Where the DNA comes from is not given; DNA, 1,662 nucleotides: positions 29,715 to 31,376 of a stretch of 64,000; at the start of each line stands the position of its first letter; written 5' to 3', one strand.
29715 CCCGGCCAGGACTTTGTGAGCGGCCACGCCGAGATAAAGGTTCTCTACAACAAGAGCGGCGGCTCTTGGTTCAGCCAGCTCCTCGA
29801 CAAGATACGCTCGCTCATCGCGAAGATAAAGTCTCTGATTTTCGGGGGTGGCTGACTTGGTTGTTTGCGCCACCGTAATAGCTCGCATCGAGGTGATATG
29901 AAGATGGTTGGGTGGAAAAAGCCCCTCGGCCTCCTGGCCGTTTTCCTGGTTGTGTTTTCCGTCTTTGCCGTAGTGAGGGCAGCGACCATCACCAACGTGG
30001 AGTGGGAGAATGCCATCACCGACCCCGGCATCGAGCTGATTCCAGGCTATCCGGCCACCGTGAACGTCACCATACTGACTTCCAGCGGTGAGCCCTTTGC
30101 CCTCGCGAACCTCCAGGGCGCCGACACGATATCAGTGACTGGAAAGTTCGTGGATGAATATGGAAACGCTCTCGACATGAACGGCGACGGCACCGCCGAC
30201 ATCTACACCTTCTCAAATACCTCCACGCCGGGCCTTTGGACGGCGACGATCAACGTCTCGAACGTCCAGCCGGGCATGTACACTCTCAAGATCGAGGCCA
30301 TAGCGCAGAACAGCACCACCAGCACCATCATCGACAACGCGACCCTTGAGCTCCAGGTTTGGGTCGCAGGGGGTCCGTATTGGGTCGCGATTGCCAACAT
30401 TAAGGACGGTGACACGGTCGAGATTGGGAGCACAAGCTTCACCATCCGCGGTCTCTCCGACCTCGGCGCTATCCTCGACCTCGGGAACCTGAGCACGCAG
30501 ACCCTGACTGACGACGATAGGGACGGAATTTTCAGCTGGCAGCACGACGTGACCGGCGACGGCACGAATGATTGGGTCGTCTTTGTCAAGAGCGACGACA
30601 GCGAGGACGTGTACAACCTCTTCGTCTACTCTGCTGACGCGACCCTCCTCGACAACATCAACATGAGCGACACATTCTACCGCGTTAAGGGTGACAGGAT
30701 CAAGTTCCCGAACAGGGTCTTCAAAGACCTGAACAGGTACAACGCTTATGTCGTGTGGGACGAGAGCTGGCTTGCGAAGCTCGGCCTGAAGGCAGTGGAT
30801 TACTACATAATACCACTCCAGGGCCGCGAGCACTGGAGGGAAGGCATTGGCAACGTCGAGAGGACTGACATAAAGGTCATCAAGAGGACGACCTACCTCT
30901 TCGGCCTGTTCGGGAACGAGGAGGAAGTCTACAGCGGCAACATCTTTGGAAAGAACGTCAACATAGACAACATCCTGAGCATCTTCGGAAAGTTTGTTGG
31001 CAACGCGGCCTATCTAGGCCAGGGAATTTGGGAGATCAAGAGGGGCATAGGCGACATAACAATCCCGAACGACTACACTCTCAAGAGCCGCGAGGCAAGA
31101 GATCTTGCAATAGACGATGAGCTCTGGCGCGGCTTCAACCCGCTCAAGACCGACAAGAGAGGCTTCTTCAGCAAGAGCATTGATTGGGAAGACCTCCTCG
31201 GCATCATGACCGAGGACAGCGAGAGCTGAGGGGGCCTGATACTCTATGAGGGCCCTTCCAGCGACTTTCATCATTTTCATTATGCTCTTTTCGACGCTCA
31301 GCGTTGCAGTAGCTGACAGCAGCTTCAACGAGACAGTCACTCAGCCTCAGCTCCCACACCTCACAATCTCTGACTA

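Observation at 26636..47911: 21.3-kb integrated element in tRNA-Arg(CCG), bounded by exact 40-bp direct repeats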

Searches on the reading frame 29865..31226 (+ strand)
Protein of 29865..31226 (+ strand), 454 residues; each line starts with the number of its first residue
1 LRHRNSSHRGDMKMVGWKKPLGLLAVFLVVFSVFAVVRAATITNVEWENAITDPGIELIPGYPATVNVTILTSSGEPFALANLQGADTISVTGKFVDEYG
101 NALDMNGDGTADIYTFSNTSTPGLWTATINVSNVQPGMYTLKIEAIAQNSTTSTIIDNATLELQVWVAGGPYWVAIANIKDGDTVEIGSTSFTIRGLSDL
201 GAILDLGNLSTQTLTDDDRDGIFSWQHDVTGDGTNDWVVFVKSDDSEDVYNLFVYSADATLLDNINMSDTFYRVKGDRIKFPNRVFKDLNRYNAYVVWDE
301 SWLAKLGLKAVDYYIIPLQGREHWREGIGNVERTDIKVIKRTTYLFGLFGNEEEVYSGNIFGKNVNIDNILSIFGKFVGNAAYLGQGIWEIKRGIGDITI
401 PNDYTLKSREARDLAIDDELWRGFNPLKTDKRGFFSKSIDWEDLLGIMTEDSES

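Call 11: search_protein_families(library=pfam, max_evalue=0.01, proteins=[window:29865-31226:+])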
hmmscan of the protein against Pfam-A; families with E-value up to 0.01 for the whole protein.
window:29865-31226:+ (454 aa): 1 family
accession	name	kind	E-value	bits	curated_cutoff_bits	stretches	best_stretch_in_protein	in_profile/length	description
PF18962.6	Por_Secre_tail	-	0.00069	20.3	27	1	113-156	34-75/75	Secretion system C-terminal sorting domain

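Call 25: search_protein_families(library=phrogs, max_evalue=0.01, proteins=[window:29865-31226:+])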
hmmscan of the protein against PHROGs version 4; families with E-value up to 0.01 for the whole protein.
window:29865-31226:+ (454 aa): 0 families

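Call 65: find_homologous_proteins(query=window:29901-31226:+)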
Query window:29901-31226:+ (442 aa): 42 proteins with E <= 0.001 among 7436 candidates.
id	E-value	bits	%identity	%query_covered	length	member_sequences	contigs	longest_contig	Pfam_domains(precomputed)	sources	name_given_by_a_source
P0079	2.8e-294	994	100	100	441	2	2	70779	-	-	-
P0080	1.2e-254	863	84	99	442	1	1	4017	-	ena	-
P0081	9.4e-252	854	85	99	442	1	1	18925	-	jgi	-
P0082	2.9e-228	776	76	99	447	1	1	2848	-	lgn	-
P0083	4.8e-211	720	74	97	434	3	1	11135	-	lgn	-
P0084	2.7e-208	711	73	98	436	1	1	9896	-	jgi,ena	-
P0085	3.1e-207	707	71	99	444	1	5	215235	-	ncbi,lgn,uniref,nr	ncbi:hypothetical protein [Palaeococcus ferrophilus]|uniref:hypothetical protein n=1 Tax=Palaeococcu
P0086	9.1e-205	699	69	99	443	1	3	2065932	-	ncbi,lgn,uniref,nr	ncbi:hypothetical protein [Thermococcus thioreducens]|uniref:Uncharacterized protein n=1 Tax=Thermoc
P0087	2.7e-202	691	70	99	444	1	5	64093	-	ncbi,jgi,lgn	jgi:hypothetical protein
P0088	1.6e-200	685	70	98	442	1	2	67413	-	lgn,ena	-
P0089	2.2e-200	685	72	94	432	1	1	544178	-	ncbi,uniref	ncbi:hypothetical protein [Pyrococcus kukulkanii]|uniref:hypothetical protein n=1 Tax=Pyrococcus kuk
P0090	7.3e-199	680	68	100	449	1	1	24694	-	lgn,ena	-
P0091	1.3e-196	672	67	99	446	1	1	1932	-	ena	-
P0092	1.2e-194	666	67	99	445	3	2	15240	-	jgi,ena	-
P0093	3.3e-193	661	67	99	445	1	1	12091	-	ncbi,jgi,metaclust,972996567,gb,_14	metaclust:\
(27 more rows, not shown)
